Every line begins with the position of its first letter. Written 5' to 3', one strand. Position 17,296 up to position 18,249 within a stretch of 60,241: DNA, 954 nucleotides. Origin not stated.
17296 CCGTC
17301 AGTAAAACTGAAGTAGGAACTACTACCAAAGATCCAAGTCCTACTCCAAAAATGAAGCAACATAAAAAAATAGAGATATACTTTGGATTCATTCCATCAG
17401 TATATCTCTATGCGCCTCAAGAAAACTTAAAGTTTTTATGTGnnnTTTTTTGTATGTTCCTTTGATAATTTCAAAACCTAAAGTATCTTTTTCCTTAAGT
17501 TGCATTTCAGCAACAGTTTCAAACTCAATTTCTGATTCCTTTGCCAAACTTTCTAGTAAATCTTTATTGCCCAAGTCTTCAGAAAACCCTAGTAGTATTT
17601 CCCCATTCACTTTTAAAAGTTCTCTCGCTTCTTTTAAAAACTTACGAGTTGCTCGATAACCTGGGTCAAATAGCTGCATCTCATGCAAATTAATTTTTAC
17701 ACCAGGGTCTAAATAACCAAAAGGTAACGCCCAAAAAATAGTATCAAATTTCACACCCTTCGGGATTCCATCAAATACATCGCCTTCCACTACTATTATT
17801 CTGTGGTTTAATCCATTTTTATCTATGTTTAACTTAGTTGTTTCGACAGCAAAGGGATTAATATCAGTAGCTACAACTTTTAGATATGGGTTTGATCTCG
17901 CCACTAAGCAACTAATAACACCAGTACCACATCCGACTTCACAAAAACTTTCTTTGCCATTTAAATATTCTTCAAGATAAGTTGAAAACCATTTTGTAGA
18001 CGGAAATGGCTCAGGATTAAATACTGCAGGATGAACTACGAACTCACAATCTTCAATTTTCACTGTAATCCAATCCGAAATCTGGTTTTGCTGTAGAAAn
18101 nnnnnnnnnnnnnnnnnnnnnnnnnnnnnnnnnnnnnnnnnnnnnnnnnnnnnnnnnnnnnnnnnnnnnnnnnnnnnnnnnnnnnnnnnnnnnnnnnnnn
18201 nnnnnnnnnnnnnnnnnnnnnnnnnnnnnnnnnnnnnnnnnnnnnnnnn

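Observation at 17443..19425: Single polypeptide fusing GTP cyclohydrolase II, a TrpF-like barrel and an amino-methyltransferase-like domain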

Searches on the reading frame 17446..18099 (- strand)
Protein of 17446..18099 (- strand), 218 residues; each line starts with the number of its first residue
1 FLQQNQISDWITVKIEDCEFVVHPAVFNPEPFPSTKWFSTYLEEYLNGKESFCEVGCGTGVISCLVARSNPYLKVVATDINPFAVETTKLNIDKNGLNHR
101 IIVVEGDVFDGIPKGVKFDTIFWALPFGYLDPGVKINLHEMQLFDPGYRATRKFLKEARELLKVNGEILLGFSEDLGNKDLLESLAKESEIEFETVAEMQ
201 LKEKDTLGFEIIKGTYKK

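Call 55: search_solved_structures(query=window:17446-18099:-, max_evalue=0.001, show_alignments=5)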
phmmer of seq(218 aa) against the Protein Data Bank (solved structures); distinct sequences matched with E-value up to 0.001: 34.
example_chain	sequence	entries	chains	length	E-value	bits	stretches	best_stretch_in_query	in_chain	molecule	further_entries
3evz_A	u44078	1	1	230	4.3e-09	39.4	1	40-172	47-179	methyltransferase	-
4dcm_A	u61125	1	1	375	3.4e-08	36.5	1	12-96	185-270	Ribosomal RNA large subunit methyltransferase G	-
1f38_A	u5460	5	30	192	4.2e-08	36.2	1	15-115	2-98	PRECORRIN-8W DECARBOXYLASE | Precorrin-6y methyltransferase/putative decarboxylase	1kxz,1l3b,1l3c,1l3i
1dus_A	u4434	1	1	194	1.2e-06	31.5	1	50-182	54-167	MJ0882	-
3mgg_A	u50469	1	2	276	2.1e-06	30.7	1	52-130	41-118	Methyltransferase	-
5u4t_A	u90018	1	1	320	4.7e-06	29.5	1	51-121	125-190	Putative gentamicin methyltransferase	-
5u18_A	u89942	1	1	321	4.7e-06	29.5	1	51-121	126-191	N-3'' methyltransferase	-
5u1i_A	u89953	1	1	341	5.2e-06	29.4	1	51-121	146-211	Putative gentamicin methyltransferase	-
5tyq_A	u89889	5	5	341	5.2e-06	29.4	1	51-121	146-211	Putative gentamicin methyltransferase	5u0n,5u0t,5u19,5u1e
2pjd_A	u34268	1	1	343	1.8e-05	27.6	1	43-127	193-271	Ribosomal RNA small subunit methyltransferase C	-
1sg9_A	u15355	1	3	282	3.5e-05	26.7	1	19-121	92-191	hemK protein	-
1nv8_A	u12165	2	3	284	3.6e-05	26.6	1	19-121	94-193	hemK protein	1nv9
1vq1_A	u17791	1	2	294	3.9e-05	26.5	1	19-121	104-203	N5-glutamine methyltransferase, HemK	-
7wm6_A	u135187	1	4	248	0.00016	24.5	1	48-166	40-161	Methyltransferase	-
7wm5_A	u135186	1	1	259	0.00018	24.4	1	48-166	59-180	Methyltransferase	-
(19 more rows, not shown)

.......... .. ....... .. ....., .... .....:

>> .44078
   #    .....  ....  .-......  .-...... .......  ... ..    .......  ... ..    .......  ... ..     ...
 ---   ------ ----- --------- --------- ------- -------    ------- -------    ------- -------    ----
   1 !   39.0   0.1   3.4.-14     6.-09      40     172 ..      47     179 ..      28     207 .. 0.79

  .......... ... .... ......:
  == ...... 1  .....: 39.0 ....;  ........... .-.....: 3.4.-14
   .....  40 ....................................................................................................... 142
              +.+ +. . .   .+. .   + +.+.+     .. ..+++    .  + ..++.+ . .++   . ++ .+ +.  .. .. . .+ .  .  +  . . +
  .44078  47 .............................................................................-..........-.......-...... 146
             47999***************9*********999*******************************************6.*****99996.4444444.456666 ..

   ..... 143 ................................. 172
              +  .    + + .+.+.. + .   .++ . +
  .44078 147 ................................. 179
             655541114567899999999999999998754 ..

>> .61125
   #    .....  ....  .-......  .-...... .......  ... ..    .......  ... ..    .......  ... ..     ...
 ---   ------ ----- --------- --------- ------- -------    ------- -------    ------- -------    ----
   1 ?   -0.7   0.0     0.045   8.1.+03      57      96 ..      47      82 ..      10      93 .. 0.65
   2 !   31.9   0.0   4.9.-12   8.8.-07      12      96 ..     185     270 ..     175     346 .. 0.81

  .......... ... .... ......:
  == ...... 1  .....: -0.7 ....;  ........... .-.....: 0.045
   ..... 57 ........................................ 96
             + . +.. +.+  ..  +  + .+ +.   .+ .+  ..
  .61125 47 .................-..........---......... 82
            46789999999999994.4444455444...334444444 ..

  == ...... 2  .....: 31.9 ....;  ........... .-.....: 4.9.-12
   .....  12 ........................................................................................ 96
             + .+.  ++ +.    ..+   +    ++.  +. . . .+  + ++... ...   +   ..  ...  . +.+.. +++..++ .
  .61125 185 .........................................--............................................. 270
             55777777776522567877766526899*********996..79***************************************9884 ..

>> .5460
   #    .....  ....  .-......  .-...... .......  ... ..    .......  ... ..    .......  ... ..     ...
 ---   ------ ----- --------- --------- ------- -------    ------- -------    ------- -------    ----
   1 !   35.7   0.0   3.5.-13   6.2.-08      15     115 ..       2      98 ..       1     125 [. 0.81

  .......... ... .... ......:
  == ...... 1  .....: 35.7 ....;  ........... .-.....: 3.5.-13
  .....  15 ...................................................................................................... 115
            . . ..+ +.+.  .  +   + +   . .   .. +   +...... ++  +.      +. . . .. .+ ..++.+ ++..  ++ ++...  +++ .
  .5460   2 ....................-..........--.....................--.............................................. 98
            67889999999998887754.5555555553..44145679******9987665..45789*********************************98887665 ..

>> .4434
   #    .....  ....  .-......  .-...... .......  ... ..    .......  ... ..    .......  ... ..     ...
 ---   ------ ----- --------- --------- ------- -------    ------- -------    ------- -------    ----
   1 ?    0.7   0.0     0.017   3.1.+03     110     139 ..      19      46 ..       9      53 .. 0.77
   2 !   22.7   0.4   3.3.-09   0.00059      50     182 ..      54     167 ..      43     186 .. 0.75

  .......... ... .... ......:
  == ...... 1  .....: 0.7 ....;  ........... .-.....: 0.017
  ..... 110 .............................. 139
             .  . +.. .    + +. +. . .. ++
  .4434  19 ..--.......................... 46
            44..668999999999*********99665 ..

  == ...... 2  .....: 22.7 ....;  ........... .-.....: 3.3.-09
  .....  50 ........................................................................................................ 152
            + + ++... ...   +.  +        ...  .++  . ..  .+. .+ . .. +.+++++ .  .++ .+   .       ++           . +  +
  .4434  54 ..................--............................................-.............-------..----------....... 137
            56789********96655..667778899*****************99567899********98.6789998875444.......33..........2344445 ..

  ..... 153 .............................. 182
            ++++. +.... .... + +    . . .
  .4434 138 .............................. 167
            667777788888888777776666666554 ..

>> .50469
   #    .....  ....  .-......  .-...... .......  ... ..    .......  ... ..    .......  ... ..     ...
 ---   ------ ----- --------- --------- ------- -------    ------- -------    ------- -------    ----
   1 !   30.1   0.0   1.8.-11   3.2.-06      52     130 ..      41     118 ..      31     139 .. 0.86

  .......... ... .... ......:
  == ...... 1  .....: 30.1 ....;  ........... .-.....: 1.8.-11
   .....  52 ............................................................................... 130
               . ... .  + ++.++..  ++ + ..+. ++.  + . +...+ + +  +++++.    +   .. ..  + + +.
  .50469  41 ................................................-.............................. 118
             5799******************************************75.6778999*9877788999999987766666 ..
